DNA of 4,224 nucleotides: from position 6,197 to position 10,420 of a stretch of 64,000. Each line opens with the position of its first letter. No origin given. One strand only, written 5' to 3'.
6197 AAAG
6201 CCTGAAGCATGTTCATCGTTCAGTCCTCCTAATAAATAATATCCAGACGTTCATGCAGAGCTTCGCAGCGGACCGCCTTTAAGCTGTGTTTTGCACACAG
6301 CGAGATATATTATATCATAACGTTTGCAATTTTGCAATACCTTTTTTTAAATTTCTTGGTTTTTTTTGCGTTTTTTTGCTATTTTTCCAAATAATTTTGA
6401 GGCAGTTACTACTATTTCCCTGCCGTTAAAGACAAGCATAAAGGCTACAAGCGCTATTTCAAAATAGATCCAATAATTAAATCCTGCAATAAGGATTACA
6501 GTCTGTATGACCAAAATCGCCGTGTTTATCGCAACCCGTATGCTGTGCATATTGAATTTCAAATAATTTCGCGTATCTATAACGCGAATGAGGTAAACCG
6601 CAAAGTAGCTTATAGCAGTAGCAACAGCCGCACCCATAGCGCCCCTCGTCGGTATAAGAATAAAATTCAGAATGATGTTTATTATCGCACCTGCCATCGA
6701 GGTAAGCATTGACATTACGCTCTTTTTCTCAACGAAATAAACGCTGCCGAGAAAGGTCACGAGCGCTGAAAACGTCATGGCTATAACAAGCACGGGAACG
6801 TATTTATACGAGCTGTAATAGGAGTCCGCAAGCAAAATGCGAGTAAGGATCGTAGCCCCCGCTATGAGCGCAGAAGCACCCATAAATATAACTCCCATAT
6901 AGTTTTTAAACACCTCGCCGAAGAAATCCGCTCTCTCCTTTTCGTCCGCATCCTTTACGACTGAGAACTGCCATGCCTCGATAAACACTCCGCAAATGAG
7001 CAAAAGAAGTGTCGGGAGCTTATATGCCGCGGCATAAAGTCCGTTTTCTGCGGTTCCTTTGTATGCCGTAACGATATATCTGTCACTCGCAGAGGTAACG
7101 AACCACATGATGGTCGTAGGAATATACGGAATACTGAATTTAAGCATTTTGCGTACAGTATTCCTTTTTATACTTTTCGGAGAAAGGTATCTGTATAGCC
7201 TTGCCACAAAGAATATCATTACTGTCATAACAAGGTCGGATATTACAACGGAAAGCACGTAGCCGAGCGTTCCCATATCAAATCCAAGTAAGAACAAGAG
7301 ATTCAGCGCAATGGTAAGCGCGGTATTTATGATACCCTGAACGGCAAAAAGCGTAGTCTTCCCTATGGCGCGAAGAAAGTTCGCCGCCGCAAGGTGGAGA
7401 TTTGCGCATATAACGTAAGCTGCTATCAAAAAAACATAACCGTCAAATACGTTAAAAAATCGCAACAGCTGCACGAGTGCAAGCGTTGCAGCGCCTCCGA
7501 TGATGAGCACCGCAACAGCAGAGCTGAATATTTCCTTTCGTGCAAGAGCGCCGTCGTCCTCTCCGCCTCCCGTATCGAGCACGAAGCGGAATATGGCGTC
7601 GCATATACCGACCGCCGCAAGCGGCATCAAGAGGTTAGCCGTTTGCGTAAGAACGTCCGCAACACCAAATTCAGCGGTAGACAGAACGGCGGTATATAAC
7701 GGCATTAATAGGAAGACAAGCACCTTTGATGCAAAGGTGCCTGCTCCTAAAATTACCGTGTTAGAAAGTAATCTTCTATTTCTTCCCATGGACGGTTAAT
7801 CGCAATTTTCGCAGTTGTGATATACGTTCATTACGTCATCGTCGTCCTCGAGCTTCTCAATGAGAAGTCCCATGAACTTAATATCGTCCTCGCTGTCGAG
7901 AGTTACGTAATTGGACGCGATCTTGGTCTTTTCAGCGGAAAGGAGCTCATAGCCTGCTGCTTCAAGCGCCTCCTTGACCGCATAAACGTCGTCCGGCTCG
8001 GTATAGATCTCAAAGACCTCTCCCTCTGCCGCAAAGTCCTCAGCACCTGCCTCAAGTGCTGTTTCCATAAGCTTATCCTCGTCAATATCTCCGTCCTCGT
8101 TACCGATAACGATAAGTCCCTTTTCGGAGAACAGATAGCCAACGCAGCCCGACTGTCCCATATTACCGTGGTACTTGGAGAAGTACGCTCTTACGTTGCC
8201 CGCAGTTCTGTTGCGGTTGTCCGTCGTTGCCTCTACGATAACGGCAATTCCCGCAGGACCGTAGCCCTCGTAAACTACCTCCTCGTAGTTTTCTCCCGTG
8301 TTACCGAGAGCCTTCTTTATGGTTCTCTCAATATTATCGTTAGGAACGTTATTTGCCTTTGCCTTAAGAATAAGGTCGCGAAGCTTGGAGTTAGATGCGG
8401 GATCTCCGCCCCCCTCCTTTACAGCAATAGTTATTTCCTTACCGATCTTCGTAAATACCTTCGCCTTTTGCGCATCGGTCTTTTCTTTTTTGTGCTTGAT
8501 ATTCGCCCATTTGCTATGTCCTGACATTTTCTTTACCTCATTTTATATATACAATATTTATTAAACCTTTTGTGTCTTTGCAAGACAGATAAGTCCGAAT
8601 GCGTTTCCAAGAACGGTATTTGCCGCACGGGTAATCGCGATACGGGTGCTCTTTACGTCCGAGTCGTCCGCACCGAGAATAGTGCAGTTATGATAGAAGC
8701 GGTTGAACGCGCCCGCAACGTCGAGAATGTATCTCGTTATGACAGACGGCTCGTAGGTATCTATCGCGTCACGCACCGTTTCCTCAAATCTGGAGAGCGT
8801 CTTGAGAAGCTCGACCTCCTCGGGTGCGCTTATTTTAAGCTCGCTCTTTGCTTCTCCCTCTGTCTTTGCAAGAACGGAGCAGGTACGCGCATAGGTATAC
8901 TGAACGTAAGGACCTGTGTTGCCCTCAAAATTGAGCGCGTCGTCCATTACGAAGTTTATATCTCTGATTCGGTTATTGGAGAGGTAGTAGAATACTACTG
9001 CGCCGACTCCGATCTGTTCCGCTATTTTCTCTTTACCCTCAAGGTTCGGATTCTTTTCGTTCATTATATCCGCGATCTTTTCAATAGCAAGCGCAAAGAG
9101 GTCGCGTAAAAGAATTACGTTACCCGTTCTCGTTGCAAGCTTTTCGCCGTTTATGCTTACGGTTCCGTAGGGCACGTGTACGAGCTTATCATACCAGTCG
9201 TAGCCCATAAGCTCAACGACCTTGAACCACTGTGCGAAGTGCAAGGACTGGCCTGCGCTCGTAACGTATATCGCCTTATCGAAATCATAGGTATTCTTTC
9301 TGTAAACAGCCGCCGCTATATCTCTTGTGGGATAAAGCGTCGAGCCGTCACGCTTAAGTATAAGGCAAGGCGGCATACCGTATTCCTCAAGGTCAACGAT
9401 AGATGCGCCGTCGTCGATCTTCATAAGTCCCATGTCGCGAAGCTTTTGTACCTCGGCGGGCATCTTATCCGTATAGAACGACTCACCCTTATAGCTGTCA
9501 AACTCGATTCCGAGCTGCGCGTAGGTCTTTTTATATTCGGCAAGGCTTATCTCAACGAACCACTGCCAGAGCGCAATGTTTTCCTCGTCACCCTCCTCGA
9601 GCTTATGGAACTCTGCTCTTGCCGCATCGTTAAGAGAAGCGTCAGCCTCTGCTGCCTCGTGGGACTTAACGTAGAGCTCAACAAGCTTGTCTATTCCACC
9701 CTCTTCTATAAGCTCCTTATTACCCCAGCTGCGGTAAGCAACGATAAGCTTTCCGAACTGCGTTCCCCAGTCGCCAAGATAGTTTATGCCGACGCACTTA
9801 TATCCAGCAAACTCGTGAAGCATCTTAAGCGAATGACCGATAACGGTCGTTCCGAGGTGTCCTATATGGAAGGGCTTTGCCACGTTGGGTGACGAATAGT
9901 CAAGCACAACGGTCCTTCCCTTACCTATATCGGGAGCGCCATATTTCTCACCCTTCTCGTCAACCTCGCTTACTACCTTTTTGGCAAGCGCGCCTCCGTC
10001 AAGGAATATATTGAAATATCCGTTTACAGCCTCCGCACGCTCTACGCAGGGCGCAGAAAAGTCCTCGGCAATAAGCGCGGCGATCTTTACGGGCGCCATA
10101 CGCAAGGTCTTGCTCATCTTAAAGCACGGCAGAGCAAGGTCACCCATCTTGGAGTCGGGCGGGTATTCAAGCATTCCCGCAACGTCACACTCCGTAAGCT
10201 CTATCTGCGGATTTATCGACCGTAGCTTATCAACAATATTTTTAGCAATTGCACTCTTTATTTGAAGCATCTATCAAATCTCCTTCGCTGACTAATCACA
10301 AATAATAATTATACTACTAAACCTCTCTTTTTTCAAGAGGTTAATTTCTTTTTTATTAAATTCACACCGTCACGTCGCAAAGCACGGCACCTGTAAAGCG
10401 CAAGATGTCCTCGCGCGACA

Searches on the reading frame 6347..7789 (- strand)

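Call 54: search_protein_families(library=ncbifam, proteins=[window:6347-7789:-], max_evalue=0.00001)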
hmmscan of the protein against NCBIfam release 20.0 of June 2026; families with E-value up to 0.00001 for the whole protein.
window:6347-7789:- (480 aa): 2 families
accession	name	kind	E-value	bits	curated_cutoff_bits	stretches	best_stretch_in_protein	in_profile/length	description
TIGR00797.1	matE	subfamily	9.8e-10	37.9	147.4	1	130-243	126-244/396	MATE family efflux transporter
NF050818.1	PolSacchBiosHfsF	equivalog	1.4e-07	30.9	700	1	23-396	18-393/468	polysaccharide biosynthesis protein HfsF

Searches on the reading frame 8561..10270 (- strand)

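Call 54: search_protein_families(library=ncbifam, proteins=[window:8561-10270:-], max_evalue=0.00001)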
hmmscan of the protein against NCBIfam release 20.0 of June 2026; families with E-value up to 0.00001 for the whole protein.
window:8561-10270:- (569 aa): 4 families
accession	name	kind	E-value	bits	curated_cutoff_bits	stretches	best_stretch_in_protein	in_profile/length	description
TIGR00456.1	argS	equivalog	1.6e-147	492.3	261.65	1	8-568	1-568/569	arginine--tRNA ligase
NF002446.0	PRK01611.3-3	equivalog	4e-88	296.3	399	2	204-567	251-634/636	arginine--tRNA ligase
NF002447.0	PRK01611.3-4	equivalog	2.9e-79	267.1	460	2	333-564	362-608/613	arginine--tRNA ligase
NF045898.1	ArgS_rel_codon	equivalog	1.4e-13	51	340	1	419-560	174-318/327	ArgS-related anticodon-binding protein NrtL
